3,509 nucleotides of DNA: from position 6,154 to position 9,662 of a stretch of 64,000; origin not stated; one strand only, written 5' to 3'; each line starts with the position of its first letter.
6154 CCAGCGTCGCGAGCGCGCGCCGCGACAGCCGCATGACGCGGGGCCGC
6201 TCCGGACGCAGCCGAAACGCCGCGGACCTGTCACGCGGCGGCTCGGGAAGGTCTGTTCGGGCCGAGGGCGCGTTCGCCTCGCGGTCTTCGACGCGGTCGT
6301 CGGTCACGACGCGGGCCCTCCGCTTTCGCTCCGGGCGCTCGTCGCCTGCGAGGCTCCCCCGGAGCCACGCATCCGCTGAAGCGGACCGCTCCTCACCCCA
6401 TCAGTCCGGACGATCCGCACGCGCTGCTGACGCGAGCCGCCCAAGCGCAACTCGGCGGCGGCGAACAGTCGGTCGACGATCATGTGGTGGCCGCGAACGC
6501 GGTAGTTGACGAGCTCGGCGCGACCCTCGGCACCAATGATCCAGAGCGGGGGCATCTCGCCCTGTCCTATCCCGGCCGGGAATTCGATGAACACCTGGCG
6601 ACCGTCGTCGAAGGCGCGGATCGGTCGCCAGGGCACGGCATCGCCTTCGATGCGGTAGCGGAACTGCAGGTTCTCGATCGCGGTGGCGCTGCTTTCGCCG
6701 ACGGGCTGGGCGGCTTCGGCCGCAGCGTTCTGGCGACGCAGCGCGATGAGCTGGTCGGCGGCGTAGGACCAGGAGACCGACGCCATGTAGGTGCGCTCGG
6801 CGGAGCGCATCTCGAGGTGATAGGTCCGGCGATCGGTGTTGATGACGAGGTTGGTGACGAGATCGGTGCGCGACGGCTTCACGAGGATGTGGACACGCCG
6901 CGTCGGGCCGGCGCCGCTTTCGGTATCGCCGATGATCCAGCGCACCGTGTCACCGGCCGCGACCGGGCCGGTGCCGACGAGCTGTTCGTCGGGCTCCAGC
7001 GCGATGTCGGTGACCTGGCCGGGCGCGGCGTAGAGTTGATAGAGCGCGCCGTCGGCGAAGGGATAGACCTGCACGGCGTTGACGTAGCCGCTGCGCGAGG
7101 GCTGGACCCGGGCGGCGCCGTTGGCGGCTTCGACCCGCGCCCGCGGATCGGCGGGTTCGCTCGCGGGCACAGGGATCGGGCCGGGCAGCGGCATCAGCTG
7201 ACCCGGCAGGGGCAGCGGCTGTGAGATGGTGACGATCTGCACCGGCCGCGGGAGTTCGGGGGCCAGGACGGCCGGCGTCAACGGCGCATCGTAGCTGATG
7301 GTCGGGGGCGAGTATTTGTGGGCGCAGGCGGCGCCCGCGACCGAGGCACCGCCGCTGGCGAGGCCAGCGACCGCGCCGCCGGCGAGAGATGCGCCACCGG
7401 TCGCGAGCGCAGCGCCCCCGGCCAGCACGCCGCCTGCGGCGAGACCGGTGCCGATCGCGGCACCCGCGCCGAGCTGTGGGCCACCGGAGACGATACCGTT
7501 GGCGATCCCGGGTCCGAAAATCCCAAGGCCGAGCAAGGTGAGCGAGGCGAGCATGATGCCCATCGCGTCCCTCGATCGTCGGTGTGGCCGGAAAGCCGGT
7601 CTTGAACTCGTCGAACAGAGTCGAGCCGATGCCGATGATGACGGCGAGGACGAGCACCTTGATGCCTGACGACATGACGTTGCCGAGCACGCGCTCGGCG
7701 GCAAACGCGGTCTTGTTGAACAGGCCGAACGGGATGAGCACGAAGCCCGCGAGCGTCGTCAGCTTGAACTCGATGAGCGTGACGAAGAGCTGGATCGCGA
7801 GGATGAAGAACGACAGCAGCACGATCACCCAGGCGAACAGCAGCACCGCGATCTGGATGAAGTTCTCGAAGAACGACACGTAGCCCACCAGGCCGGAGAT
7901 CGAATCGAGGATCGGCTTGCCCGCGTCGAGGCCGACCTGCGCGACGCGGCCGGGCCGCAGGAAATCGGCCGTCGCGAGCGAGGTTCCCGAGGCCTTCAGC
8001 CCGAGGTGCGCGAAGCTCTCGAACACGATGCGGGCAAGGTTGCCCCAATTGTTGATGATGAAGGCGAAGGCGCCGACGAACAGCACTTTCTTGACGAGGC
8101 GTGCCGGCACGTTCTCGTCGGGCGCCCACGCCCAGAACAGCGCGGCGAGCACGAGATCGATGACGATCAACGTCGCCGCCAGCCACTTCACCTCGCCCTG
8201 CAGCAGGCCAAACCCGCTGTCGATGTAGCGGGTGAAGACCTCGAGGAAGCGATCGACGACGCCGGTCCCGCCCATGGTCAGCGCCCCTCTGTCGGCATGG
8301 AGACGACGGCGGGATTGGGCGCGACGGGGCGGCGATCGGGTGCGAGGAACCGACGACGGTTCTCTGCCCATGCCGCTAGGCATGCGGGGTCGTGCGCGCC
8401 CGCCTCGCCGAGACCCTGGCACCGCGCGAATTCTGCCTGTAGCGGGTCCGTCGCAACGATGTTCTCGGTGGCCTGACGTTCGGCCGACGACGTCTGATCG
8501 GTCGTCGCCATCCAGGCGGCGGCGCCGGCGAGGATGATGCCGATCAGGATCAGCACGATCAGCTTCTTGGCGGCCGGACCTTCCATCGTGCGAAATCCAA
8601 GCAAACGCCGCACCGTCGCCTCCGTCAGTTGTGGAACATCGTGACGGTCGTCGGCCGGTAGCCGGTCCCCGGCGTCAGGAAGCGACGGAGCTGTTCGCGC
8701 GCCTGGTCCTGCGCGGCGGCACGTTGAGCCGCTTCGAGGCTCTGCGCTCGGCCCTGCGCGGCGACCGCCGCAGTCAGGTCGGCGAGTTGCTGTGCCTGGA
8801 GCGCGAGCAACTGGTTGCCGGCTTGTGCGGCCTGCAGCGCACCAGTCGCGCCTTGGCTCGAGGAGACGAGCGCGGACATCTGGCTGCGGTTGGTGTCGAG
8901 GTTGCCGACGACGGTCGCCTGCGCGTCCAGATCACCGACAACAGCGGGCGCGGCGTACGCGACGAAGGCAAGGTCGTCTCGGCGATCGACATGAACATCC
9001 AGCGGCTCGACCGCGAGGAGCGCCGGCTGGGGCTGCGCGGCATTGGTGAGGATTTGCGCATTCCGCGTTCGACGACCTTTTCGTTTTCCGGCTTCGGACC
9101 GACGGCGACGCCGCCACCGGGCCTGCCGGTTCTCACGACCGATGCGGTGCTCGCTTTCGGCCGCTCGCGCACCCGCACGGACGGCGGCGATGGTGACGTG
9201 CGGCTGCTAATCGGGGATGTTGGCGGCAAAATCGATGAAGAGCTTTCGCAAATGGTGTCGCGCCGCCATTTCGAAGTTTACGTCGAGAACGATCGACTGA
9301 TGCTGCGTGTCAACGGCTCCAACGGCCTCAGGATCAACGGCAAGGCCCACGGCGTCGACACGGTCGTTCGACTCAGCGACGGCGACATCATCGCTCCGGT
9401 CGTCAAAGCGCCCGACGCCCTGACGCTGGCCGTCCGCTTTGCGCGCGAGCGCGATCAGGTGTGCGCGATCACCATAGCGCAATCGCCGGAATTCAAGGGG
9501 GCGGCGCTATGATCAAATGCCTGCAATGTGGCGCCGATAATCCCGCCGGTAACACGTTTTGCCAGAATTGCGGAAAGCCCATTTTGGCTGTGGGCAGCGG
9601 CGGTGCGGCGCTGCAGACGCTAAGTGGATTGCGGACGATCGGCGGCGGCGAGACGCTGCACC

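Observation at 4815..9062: Degraded Trb-type conjugative T4SS: trbJ fragment, trbK-alt, frameshifted trbL, in-frame trbL-tail/trbG fusion without trbF, trbI, DUF2274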

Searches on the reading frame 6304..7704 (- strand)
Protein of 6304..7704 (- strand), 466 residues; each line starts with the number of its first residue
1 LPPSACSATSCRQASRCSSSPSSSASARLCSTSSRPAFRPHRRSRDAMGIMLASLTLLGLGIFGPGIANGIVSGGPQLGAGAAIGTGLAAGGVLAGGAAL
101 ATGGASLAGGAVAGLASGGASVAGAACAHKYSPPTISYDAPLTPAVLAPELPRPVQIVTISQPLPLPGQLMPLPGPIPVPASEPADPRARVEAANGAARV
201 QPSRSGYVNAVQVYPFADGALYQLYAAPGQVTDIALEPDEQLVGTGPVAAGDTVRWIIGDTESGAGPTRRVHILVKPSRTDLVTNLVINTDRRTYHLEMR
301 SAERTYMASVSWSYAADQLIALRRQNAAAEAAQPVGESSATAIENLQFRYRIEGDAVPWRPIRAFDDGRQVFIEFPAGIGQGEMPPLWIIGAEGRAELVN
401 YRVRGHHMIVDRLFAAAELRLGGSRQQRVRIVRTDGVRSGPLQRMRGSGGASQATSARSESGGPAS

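Call 3: search_protein_families(library=pfam, proteins=[window:6304-7704:-], max_evalue=0.01)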
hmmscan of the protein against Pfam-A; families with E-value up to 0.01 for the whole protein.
window:6304-7704:- (466 aa): 1 family
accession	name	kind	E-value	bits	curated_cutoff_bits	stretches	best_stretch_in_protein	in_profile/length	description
PF03524.21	CagX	-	1.1e-67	228.2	34.2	1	209-434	1-198/198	Conjugal transfer protein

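Call 4: search_protein_families(library=ncbifam, proteins=[window:6304-7704:-], max_evalue=0.01)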
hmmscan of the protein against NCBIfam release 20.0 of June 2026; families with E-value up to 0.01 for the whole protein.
window:6304-7704:- (466 aa): 7 families
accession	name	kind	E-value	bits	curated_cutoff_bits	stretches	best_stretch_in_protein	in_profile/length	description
TIGR02775.1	TrbG_Ti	equivalog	3.9e-80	268.2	180.85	1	210-422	1-206/206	P-type conjugative transfer protein TrbG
NF010460.0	PRK13885.1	subfamily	4.2e-45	153.8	370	1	221-434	80-298/299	conjugal transfer protein TrbG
NF010413.0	PRK13839.1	subfamily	1.6e-42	145.6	388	1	226-434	76-278/279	conjugal transfer protein TrbG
TIGR02781.1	VirB9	equivalog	2e-24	86.5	217.7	1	197-424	16-239/248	P-type conjugative transfer protein VirB9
NF010449.0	PRK13875.1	subfamily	1.9e-22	80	442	1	45-128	236-322/443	conjugal transfer protein TrbL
TIGR02783.1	TrbL_P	equivalog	9.9e-07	28.4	128.85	1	44-114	226-297/298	P-type conjugative transfer protein TrbL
NF010435.0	PRK13861.1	equivalog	0.00033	20.2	255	1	336-415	173-250/293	type IV secretion system protein VirB9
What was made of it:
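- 6304..7325 (-): trbG (VirB9 homologue) from the lipobox cysteine to the stop. The signal peptide (about 16 codons) is missing. TIGR02775, E 3.9e-80 (call 4).
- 7326..7569 (-): trbL codons 236 to ~316 (DAMGIML... and the Gly/Ala-rich stretch). This piece is out of frame with the trbL start. TrbL profile positions 236-322 (call 4).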

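Call 8: find_homologous_proteins(query=window:6304-7704:-)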
Query window:6304-7704:- (466 aa): 8000 proteins with E <= 0.001 among 8000 candidates; the best 120 are listed.
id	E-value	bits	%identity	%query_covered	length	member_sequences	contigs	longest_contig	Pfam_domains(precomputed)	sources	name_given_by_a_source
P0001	1.2e-208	712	94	73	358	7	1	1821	PF03524.22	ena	-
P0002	1.7e-194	665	90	73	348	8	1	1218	PF03524.22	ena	-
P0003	2.1e-193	661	95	66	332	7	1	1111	PF03524.22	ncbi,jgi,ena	jgi:type IV secretion system protein VirB9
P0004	5.0e-179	614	89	67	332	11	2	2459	PF03524.22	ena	-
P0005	2.3e-170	585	84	66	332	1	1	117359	PF03524.22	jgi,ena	jgi:type IV secretion system protein VirB9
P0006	5.2e-163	561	74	74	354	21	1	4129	PF03524.22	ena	-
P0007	1.9e-159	549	74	74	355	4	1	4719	PF03524.22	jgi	jgi:type IV secretion system protein VirB9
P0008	1.5e-157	543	77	68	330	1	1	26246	PF03524.22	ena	-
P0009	1.0e-156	541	77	68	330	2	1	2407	PF03524.22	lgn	-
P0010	1.0e-156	540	79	67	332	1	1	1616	PF03524.22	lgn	-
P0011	1.1e-156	540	77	68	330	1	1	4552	PF03524.22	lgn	-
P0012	1.5e-156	540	77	68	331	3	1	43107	PF03524.22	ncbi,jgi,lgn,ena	jgi:type IV secretion system protein VirB9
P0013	3.1e-156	539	77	68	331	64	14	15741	PF03524.22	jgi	jgi:P-type conjugative transfer protein TrbG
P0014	5.1e-156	538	77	71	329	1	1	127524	PF03524.22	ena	-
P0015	7.3e-156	538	78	68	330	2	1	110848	PF03524.22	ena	-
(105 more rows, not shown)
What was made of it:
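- The 120 listed database hits of the fusion ORF are all stand-alone TrbG (call 8).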

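Call 11: find_encoding_contigs(protein=P0005, flank=10000, max_places=3)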
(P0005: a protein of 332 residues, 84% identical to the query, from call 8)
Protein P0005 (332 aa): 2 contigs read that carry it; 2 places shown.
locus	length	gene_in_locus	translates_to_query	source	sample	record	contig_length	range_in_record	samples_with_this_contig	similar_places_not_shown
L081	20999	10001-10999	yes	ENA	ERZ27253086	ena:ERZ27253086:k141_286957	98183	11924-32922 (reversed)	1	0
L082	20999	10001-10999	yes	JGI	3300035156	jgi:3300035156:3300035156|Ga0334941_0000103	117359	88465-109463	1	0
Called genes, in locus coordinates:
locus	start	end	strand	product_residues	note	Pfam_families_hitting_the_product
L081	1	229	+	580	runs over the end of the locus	PF03432:Relaxase (weak), PF11843:DUF3363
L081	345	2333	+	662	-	PF02534:T4SS-DNA_transf, PF10412:TrwB_AAD_bind, PF12696:TraG-D_C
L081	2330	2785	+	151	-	-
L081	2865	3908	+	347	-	PF00437:T2SSE, PF27713:UCP018868 (weak)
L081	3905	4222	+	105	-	PF04956:TrbC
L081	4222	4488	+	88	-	PF05101:VirB3 (weak)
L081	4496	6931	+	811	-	PF27097:VirB4_TrbE_N, PF19044:P-loop_TraG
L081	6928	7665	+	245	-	PF13605:DUF4141 (weak)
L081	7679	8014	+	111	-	PF20084:TrbK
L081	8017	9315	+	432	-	PF04610:TrbL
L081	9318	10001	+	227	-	PF04335:VirB8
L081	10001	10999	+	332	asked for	PF03524:CagX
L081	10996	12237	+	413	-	PF03743:TrbI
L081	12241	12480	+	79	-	PF10038:DUF2274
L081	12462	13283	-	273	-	PF00126:HTH_1, PF03466:LysR_substrate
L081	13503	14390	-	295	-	PF01370:Epimerase, PF05368:NmrA (weak), PF13460:NAD_binding_10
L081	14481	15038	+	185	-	PF00440:TetR_N, PF17754:TetR_C_14 (weak)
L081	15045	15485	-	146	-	PF08592:Anthrone_oxy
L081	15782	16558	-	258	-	PF23441:SDR, PF00106:adh_short, PF08659:KR, PF13561:adh_short_C2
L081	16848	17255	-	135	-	-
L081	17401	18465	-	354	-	PF00248:Aldo_ket_red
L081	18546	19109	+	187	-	PF00440:TetR_N, PF21597:TetR_C_43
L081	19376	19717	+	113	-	PF00239:Resolvase (weak)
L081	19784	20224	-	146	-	-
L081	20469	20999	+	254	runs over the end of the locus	PF00106:adh_short, PF08659:KR, PF13561:adh_short_C2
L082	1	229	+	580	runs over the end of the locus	PF03432:Relaxase (weak), PF11843:DUF3363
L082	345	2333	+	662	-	PF02534:T4SS-DNA_transf, PF10412:TrwB_AAD_bind, PF12696:TraG-D_C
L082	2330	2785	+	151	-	-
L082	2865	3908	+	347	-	PF00437:T2SSE, PF27713:UCP018868 (weak)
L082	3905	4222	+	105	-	PF04956:TrbC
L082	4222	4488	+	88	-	PF05101:VirB3 (weak)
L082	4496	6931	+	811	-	PF27097:VirB4_TrbE_N, PF19044:P-loop_TraG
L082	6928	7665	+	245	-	PF13605:DUF4141 (weak)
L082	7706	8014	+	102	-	PF20084:TrbK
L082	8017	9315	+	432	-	PF04610:TrbL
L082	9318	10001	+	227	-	PF04335:VirB8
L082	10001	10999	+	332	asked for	PF03524:CagX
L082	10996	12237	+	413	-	PF03743:TrbI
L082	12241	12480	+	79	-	PF10038:DUF2274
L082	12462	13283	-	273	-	PF00126:HTH_1, PF03466:LysR_substrate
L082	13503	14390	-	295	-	PF01370:Epimerase, PF05368:NmrA (weak), PF13460:NAD_binding_10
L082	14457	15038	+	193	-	PF00440:TetR_N, PF17754:TetR_C_14 (weak)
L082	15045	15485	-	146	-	PF08592:Anthrone_oxy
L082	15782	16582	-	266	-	PF23441:SDR, PF00106:adh_short, PF08659:KR, PF13561:adh_short_C2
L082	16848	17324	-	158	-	-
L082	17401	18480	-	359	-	PF00248:Aldo_ket_red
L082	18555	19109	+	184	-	PF00440:TetR_N, PF21597:TetR_C_43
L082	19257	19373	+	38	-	PF00239:Resolvase (weak)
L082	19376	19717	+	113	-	PF00239:Resolvase (weak)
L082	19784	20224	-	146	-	-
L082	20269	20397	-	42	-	-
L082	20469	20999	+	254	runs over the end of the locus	PF00106:adh_short, PF08659:KR, PF13561:adh_short_C2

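Call 12: find_encoding_contigs(protein=P0001, flank=5000, max_places=3)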
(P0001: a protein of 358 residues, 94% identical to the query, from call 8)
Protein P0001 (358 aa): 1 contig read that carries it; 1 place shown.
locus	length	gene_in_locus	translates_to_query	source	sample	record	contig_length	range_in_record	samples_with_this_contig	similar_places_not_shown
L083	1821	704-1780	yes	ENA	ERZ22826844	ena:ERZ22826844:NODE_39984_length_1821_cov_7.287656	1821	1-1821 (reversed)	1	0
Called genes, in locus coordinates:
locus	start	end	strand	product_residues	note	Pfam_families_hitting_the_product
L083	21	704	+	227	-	PF04335:VirB8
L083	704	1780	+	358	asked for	PF03524:CagX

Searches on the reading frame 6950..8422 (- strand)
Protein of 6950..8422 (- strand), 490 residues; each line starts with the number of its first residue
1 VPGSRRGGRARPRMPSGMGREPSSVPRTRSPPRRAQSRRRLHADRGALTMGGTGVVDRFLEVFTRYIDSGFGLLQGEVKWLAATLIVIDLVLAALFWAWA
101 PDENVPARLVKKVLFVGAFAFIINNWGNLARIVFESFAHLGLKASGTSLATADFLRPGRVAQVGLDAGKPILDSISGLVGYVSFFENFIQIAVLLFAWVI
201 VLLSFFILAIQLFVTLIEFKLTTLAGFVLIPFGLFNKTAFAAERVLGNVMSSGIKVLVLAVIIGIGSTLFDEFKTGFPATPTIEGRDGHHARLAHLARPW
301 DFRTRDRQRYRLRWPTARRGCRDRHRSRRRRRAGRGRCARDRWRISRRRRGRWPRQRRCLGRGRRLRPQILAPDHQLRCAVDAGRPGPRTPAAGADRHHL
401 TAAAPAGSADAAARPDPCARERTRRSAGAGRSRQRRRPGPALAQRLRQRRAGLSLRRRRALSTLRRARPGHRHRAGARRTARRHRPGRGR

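Call 3: search_protein_families(library=pfam, proteins=[window:6950-8422:-], max_evalue=0.01)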
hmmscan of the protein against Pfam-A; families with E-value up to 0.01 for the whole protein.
window:6950-8422:- (490 aa): 1 family
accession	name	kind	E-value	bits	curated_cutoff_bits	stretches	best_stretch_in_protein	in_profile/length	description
PF04610.19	TrbL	-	8e-53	179.8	25.9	1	86-280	1-190/215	TrbL/VirB6 plasmid conjugal transfer protein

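Call 4: search_protein_families(library=ncbifam, proteins=[window:6950-8422:-], max_evalue=0.01)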
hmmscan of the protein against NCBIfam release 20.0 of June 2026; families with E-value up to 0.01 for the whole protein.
window:6950-8422:- (490 aa): 3 families
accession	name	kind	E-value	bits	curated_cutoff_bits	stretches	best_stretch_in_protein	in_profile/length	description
NF010449.0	PRK13875.1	subfamily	3.6e-130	435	442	1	50-284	1-236/443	conjugal transfer protein TrbL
TIGR02783.1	TrbL_P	equivalog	6.5e-56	189.9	128.85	1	52-276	3-218/298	P-type conjugative transfer protein TrbL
NF010415.0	PRK13841.1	subfamily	1.3e-10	41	517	1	85-269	61-234/393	conjugal transfer protein TrbL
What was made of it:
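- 7571..8275 (-): trbL (VirB6 homologue) codons 1-235, starting at the ATG at 8275. PRK13875 profile positions 1-236, E 3.6e-130 (call 4).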

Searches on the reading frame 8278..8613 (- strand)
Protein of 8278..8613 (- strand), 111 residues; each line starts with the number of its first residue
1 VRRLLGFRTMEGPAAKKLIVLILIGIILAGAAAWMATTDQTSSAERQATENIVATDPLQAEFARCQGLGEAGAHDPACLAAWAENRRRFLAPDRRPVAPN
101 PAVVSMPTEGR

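Call 3: search_protein_families(library=pfam, proteins=[window:8278-8613:-], max_evalue=0.01)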
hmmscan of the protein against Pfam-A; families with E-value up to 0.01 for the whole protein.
window:8278-8613:- (111 aa): 1 family
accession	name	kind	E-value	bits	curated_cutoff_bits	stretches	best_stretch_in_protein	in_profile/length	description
PF20084.4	TrbK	-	2.6e-23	82.5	23.9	1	10-102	1-94/102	Conjugative transfer region protein TrbK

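Call 4: search_protein_families(library=ncbifam, proteins=[window:8278-8613:-], max_evalue=0.01)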
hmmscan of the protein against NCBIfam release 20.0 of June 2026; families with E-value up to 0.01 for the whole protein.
window:8278-8613:- (111 aa): 2 families
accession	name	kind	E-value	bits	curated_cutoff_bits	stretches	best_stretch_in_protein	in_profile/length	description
TIGR04360.1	other_trbK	hypoth_equivalog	3e-18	66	33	1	23-90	3-72/73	putative entry exclusion protein TrbK-alt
TIGR01708.2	typeII_sec_gspH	equivalog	0.0014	18.7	80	1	18-67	10-58/169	type II secretion system minor pseudopilin GspH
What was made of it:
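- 8278..8613 (-): trbK-alt (putative entry-exclusion gene), intact, 111 aa. TIGR04360 E 3e-18 and PF20084 E 2.6e-23 (calls 3, 4).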

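Call 20: find_encoding_contigs(protein=window:8278-8613:-, flank=10000, max_places=6)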
Protein window:8278-8613:- (111 aa): no gene with exactly this product is on record in the collection.

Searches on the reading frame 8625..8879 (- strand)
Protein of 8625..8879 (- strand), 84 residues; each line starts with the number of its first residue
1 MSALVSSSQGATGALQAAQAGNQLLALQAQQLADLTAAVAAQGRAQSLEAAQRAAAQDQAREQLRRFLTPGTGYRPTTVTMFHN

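Call 3: search_protein_families(library=pfam, proteins=[window:8625-8879:-], max_evalue=0.01)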
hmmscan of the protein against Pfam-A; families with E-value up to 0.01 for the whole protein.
window:8625-8879:- (84 aa): 0 families

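Call 4: search_protein_families(library=ncbifam, proteins=[window:8625-8879:-], max_evalue=0.01)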
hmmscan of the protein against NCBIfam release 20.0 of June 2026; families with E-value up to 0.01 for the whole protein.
window:8625-8879:- (84 aa): 4 families
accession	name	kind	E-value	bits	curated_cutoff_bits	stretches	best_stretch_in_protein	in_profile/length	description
NF010448.0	PRK13874.1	subfamily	5.3e-35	120.6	225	1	1-84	163-246/246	conjugal transfer protein TrbJ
TIGR02780.1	TrbJ_Ti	equivalog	1.7e-20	73.5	100.55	1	1-82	172-253/253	P-type conjugative transfer protein TrbJ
NF010452.0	PRK13879.1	equivalog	0.00055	19.2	286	1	3-65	178-243/255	P-type conjugative transfer protein TrbJ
NF003268.0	PRK04239.1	equivalog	0.008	16.3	98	1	24-82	6-64/113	DNA-binding protein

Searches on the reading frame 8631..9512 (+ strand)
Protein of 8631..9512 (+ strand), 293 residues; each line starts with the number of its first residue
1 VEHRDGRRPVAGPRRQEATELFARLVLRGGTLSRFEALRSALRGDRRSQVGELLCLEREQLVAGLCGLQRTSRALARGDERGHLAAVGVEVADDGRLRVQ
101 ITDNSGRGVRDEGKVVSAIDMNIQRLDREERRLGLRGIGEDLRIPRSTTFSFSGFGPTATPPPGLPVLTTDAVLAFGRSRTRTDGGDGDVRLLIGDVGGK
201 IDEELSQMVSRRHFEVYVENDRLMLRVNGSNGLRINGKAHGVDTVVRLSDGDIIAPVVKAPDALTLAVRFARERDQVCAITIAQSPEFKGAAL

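Call 3: search_protein_families(library=pfam, proteins=[window:8631-9512:+], max_evalue=0.01)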
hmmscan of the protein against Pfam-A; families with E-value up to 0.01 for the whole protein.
window:8631-9512:+ (293 aa): 1 family
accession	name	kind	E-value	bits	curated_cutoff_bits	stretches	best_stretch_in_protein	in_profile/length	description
PF00498.31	FHA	-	1.3e-07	32.4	20.7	1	206-254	15-64/67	FHA domain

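Call 4: search_protein_families(library=ncbifam, proteins=[window:8631-9512:+], max_evalue=0.01)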
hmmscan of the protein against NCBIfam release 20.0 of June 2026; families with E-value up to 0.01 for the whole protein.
window:8631-9512:+ (293 aa): 1 family
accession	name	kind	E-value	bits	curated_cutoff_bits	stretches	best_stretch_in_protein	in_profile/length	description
TIGR03354.1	VI_FHA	hypoth_equivalog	0.0024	17.7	120.25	1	207-254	43-92/420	type VI secretion system-associated FHA domain protein TagH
